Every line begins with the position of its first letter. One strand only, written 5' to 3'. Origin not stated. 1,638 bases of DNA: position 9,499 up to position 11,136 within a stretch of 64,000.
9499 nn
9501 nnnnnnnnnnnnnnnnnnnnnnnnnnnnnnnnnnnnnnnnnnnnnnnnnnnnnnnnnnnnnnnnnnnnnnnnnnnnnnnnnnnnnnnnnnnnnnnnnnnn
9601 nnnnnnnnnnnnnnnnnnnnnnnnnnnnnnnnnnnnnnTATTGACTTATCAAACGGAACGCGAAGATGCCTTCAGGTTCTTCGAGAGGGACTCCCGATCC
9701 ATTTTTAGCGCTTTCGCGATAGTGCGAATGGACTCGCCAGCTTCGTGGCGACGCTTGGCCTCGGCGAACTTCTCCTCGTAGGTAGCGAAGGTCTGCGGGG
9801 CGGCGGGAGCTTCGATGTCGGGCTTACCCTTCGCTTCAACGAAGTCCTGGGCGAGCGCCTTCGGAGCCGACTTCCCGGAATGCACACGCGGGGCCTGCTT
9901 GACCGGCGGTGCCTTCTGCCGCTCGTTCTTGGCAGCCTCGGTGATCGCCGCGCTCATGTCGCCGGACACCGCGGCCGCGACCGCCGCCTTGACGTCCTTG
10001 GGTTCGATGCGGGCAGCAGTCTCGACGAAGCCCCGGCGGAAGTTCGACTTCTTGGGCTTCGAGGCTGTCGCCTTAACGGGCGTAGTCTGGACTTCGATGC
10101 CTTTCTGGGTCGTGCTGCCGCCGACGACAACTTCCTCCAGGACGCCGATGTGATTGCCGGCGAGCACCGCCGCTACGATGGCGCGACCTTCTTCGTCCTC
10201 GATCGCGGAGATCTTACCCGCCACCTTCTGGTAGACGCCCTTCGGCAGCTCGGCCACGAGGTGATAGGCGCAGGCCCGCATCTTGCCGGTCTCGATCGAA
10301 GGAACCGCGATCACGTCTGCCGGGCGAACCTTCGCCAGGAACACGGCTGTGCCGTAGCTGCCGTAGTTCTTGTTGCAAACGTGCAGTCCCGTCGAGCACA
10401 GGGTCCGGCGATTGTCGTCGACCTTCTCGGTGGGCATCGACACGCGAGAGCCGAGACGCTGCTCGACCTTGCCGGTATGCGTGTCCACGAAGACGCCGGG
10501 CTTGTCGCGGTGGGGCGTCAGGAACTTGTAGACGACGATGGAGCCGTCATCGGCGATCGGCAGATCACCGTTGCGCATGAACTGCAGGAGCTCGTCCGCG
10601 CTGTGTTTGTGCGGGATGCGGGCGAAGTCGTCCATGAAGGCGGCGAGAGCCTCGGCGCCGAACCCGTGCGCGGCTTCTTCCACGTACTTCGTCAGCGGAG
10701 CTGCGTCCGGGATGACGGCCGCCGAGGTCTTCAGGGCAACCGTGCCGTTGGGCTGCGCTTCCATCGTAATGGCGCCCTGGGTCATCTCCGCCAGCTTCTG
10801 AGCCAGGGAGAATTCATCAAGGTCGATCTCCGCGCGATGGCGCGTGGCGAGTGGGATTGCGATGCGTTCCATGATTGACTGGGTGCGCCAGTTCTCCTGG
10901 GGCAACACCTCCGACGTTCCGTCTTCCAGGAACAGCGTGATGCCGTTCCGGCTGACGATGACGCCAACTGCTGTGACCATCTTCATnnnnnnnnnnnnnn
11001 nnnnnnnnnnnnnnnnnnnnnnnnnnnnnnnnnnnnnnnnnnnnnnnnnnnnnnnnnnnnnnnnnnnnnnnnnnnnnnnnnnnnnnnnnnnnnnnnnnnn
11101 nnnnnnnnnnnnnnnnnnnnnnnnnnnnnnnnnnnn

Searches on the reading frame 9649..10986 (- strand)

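Call 9: search_protein_families(library=phrogs, proteins=[window:9649-10986:-], max_evalue=0.00001)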
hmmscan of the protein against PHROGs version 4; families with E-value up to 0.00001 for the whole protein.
window:9649-10986:- (445 aa): 5 families
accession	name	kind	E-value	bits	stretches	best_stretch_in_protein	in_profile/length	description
phrog_2886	-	lysis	1.5e-80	272.8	1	79-395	160-466/552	RIIB lysis inhibitor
phrog_609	-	lysis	1.4e-29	103.7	1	56-254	860-1051/1055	RIIB lysis inhibitor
phrog_11221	-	lysis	1.7e-23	84.6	1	106-250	97-240/543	RIIB lysis inhibitor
phrog_36818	-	lysis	3e-20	73.5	1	115-247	11-145/163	RIIB lysis inhibitor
phrog_3803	-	lysis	2.7e-19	70.7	1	112-244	375-509/530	RIIB lysis inhibitor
